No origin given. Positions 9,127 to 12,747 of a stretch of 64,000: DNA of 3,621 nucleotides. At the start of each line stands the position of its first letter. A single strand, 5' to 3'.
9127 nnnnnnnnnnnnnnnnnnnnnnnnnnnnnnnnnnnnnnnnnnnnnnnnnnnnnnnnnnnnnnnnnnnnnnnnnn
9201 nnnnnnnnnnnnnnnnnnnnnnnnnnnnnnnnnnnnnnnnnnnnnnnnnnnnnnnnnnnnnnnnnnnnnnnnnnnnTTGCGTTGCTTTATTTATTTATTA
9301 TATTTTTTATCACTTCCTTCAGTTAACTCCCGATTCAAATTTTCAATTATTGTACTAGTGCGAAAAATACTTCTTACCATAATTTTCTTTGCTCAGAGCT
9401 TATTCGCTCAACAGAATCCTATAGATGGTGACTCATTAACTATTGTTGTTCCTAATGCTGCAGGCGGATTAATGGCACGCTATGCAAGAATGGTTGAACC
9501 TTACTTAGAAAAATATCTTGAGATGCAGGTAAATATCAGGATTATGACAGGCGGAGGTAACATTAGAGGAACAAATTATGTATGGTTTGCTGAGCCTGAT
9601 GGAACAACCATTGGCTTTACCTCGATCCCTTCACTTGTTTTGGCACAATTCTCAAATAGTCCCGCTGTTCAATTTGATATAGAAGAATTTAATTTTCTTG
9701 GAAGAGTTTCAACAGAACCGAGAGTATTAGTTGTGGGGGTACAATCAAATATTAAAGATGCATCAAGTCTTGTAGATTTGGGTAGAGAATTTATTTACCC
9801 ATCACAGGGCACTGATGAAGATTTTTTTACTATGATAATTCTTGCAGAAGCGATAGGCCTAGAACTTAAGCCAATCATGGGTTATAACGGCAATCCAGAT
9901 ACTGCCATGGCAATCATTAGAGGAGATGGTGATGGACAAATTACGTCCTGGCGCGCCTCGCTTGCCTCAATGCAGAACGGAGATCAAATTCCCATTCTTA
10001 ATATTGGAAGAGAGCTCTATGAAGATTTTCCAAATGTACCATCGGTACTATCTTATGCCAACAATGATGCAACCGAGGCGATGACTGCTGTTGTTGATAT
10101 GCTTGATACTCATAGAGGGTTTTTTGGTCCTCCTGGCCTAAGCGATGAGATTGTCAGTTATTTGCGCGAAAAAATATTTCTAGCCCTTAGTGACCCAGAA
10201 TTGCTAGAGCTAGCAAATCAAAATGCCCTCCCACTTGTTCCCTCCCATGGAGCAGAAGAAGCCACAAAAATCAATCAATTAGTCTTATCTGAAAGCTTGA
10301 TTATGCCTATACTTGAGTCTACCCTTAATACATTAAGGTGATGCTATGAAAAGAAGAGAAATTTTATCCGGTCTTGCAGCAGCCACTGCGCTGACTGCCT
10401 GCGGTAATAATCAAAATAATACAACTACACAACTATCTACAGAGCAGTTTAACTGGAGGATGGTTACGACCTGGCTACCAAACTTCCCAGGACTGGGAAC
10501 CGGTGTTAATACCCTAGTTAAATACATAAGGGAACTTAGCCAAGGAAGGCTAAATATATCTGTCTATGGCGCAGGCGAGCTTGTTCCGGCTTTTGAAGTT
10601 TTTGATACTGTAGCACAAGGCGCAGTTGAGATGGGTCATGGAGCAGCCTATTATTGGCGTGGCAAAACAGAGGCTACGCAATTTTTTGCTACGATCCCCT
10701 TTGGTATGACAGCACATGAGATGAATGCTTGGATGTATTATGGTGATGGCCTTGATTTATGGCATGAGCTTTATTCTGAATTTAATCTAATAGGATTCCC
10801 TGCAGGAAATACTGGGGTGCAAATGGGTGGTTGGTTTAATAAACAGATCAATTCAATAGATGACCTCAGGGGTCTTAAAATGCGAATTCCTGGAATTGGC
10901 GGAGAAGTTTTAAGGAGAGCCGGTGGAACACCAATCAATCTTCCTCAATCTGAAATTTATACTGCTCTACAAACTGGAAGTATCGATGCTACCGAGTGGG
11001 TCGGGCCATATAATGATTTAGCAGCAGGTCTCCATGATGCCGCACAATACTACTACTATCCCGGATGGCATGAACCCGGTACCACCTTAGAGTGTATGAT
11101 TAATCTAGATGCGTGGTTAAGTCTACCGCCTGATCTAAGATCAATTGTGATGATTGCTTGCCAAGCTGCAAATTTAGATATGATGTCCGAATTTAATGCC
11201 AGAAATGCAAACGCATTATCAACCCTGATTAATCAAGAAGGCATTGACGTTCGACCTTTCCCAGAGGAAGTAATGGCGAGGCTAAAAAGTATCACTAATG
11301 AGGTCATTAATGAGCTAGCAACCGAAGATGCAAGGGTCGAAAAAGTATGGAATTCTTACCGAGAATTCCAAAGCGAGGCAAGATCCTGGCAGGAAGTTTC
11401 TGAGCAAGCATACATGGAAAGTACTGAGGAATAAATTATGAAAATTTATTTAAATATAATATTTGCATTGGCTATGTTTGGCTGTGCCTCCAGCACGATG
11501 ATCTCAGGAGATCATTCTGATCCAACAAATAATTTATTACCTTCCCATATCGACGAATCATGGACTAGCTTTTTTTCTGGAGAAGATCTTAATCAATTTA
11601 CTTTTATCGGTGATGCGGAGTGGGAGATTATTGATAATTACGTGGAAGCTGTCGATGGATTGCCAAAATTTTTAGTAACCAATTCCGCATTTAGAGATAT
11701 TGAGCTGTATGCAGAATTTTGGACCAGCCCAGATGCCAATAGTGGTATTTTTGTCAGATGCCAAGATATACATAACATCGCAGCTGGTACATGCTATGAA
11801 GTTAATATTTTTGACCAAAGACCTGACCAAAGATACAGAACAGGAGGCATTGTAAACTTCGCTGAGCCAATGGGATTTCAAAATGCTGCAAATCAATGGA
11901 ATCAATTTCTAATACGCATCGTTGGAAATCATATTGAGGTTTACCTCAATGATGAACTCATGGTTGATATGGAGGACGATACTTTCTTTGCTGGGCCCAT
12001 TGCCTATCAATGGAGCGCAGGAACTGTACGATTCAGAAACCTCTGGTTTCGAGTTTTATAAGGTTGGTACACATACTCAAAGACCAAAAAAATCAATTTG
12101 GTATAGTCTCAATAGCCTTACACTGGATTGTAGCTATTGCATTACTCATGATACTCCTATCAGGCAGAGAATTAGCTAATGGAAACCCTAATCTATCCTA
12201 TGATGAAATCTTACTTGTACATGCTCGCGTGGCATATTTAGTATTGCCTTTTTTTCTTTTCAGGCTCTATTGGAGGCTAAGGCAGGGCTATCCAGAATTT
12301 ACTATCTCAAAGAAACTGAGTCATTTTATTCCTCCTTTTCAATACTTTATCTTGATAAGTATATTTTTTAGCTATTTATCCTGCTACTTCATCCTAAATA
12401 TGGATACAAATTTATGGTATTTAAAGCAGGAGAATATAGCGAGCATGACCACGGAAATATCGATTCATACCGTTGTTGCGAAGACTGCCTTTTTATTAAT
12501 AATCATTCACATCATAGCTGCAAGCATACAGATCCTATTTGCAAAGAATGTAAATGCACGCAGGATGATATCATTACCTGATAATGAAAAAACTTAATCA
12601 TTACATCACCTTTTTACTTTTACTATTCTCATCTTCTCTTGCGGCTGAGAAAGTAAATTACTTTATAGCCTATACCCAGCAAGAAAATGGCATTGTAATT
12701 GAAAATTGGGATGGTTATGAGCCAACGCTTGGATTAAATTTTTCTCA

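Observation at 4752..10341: GntR-controlled operon pairing an APS-reductase-like flavoprotein/ferredoxin with a TTT transporter; substrate unknown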

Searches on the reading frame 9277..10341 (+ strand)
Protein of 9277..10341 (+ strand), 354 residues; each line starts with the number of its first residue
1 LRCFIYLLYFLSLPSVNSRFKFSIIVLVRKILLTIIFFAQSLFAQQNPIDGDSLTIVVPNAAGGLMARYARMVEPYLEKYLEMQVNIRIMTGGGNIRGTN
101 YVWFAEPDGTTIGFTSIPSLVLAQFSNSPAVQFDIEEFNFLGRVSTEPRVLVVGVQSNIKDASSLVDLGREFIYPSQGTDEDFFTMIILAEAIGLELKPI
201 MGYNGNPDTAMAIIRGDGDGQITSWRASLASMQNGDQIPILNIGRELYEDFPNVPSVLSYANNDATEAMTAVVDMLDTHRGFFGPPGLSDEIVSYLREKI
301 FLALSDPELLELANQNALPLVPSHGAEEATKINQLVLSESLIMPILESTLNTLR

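Call 4: search_protein_families(library=pfam, proteins=[window:9277-10341:+], max_evalue=0.01)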
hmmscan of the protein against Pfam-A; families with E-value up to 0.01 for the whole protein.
window:9277-10341:+ (354 aa): 1 family
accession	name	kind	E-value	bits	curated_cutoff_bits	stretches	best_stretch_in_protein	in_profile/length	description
PF03401.19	TctC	-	2.9e-11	43.8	27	1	70-319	2-245/274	Tripartite tricarboxylate transporter family receptor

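Call 5: search_protein_families(library=ncbifam, proteins=[window:9277-10341:+], max_evalue=0.01)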
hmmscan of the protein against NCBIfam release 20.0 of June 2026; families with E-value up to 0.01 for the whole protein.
window:9277-10341:+ (354 aa): 0 families

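Call 21: search_solved_structures(query=window:9277-10341:+, max_evalue=0.01)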
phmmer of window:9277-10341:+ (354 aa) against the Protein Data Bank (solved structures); distinct sequences matched with E-value up to 0.01: 7.
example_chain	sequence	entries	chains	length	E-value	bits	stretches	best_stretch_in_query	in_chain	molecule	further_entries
8hkb_A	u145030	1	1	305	7.9e-09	38.4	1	53-319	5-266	Periplasmic terephthalate binding protein (TBP)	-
7ndr_A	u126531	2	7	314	8.6e-09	38.3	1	52-319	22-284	Tripartite tricarboxylate transporter substrate binding protein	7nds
8hka_A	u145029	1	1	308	9.9e-09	38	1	53-319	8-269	Periplasmic terephthalate binding protein (TBP)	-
8hk9_D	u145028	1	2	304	1.2e-08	37.8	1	53-319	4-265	Periplasmic terephthalate binding protein (TBP)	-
25hk_A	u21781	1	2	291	4e-05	26.2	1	53-262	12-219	Tripartite tricarboxylate transporter substrate binding protein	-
2dvz_A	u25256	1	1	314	6.9e-05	25.4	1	52-319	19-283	Putative exported protein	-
6hke_A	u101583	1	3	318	0.0019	20.7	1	53-161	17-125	Possible TctC subunit of the Tripartite Tricarboxylate Transport(TTT) Family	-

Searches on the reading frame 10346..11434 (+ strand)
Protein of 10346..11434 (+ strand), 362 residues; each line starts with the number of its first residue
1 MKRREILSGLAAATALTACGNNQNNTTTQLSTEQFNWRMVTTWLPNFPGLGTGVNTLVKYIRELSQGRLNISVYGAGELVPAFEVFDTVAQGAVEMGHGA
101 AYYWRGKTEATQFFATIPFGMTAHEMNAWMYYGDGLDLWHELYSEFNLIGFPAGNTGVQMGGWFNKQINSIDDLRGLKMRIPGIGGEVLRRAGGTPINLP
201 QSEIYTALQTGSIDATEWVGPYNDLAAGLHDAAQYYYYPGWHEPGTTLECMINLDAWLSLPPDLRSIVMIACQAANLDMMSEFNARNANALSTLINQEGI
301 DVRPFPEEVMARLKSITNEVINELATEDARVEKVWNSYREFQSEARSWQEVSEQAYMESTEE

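Call 4: search_protein_families(library=pfam, proteins=[window:10346-11434:+], max_evalue=0.01)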
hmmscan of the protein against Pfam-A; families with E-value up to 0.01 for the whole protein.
window:10346-11434:+ (362 aa): 1 family
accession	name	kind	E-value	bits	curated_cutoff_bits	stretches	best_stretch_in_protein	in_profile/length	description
PF03480.18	DctP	-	6.1e-56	190.3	23.4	1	51-325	12-283/286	Bacterial extracellular solute-binding protein, family 7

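Call 5: search_protein_families(library=ncbifam, proteins=[window:10346-11434:+], max_evalue=0.01)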
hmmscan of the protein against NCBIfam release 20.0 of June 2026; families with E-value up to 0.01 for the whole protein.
window:10346-11434:+ (362 aa): 2 families
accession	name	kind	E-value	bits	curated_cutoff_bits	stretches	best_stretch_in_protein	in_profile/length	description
TIGR00787.1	dctP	subfamily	3e-17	62.9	175.05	1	52-286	13-245/257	DctP family TRAP transporter solute-binding subunit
NF037995.1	TRAP_S1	subfamily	1.4e-15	57.3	50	1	55-303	17-261/271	TRAP transporter substrate-binding protein DctP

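Call 22: search_solved_structures(query=window:10346-11434:+, max_evalue=0.00001)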
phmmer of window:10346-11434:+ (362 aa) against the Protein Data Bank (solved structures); distinct sequences matched with E-value up to 0.00001: 60.
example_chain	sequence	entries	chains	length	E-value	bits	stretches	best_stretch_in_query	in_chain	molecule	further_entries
5cm6_A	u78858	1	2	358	1.1e-102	346.8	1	32-361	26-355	TRAP dicarboxylate transporter-DctP subunit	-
4pet_A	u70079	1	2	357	2e-100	339.5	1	33-359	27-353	Extracellular solute-binding protein, family 7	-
7ug8_A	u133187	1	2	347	2.9e-87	296.2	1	32-358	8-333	Ketoacid-binding protein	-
2hzk_A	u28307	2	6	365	4e-86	292.4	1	31-356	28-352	TRAP-T family sorbitol/mannitol transporter, periplasmic binding protein, SmoM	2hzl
4yzz_A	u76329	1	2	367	2.5e-75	256.9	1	15-356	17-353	TRAP TRANSPORTER SOLUTE BINDING PROTEIN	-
4yic_A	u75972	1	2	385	2.9e-75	256.7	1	15-356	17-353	TRAP TRANSPORTER SOLUTE BINDING PROTEIN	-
2zzv_A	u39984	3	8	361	7e-32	113.9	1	30-273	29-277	ABC transporter, solute-binding protein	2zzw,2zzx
7e9y_A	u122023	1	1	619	6.7e-24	87.7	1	32-216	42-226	Lactate-binding periplasmic protein TTHA0766,Lactate-binding periplasmic protein TTHA0766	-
4pe3_A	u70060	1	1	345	2.6e-23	85.7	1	59-337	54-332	TRAP dicarboxylate transporter-DctP subunit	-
8zmz_A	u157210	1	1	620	1.5e-22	83.2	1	32-216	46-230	Lactate-binding periplasmic protein TTHA0766,Red fluorescent protein drFP583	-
4uab_A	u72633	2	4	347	1.1e-20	77.2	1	57-346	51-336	Twin-arginine translocation pathway signal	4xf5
4p8b_A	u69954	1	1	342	3.8e-13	52.3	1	1-273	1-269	TRAP-type transporter, periplasmic component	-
9bh3_A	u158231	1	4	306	4.6e-13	52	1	57-302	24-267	DctP family TRAP transporter solute-binding subunit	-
9bhf_A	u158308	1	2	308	4.7e-13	52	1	57-302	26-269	DctP family TRAP transporter solute-binding subunit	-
4mmp_A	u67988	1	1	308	8.4e-13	51.2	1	54-302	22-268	Sialic Acid Binding Protein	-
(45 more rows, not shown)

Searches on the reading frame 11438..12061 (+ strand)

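Call 4: search_protein_families(library=pfam, proteins=[window:11438-12061:+], max_evalue=0.01)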
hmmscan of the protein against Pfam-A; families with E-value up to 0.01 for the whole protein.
window:11438-12061:+ (207 aa): 2 families
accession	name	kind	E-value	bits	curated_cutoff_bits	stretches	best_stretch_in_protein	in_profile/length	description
PF06439.18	3keto-disac_hyd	-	4.6e-31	108.8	26.8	1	42-205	2-187/187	3-keto-disaccharide hydrolase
PF20407.5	DUF1583_N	-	0.0084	16.3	22.9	0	145-178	82-115/150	Domain of unknown function (DUF1583_N)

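Call 5: search_protein_families(library=ncbifam, proteins=[window:11438-12061:+], max_evalue=0.01)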
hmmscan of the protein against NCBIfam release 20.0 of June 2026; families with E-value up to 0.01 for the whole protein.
window:11438-12061:+ (207 aa): 0 families

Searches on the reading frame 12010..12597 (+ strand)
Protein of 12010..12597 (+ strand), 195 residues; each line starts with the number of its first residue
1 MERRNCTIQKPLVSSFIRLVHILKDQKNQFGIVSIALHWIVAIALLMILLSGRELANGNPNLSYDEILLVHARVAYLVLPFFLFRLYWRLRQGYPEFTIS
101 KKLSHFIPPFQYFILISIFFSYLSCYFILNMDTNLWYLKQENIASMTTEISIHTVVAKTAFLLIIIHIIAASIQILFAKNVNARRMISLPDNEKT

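Call 4: search_protein_families(library=pfam, proteins=[window:12010-12597:+], max_evalue=0.01)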
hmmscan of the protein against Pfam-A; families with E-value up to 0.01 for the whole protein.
window:12010-12597:+ (195 aa): 1 family
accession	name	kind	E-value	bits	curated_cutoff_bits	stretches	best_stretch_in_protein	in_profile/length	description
PF01292.26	Ni_hydr_CYTB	-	4.4e-13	49.8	30.1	1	30-188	2-178/179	Prokaryotic cytochrome b561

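Call 5: search_protein_families(library=ncbifam, proteins=[window:12010-12597:+], max_evalue=0.01)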
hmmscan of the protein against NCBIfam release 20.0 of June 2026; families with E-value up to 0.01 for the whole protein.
window:12010-12597:+ (195 aa): 1 family
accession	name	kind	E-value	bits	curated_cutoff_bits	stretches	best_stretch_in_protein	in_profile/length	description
NF008566.0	PRK11513.1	equivalog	0.00044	20.1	170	1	27-187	2-171/176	cytochrome b561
